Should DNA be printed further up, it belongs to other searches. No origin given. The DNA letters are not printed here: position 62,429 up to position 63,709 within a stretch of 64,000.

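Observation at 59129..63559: Cassette B: second AsnB, B12-radical SAM and GT2 trio, paralogous to cassette A and preceded by its own flippase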

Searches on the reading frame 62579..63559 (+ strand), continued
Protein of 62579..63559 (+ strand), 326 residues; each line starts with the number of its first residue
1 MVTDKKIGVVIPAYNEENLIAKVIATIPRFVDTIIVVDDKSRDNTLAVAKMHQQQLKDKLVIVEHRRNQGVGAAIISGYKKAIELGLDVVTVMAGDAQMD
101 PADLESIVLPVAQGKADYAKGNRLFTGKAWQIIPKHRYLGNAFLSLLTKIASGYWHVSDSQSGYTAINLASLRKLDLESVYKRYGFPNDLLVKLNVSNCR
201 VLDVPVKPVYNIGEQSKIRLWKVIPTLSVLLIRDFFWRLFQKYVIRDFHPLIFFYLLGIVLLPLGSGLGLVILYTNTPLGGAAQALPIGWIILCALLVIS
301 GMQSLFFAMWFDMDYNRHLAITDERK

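Call 61: find_encoding_contigs(protein=P0131, flank=8000, max_places=3)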
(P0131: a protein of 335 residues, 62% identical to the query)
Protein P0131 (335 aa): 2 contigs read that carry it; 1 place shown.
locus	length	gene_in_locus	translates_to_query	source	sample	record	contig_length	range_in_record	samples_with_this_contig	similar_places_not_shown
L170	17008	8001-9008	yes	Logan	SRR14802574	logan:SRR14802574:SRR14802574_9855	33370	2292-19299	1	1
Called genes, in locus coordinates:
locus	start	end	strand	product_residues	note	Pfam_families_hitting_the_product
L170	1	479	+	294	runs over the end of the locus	PF13469:Sulfotransfer_3 (weak)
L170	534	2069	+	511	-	PF01943:Polysacc_synt, PF13440:Polysacc_synt_3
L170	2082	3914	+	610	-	PF13522:GATase_6, PF13537:GATase_7, PF00733:Asn_synthase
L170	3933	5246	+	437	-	PF27533:CapK_C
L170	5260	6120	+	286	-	PF00149:Metallophos, PF12850:Metallophos_2 (weak)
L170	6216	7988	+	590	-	-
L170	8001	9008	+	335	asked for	PF00535:Glycos_transf_2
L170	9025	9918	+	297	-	-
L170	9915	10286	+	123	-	-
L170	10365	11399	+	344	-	PF04055:Radical_SAM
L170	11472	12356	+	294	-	-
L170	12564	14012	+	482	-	PF02310:B12-binding, PF04055:Radical_SAM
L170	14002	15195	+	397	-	PF13439:Glyco_transf_4 (weak), PF00534:Glycos_transf_1, PF13692:Glyco_trans_1_4, PF20706:GT4-conflict (faint), PF13524:Glyco_trans_1_2 (faint)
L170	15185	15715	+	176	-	PF13480:Acetyltransf_6, PF13673:Acetyltransf_10, PF00583:Acetyltransf_1, PF13508:Acetyltransf_7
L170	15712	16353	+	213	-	PF02585:PIG-L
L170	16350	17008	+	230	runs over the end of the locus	PF08889:WbqC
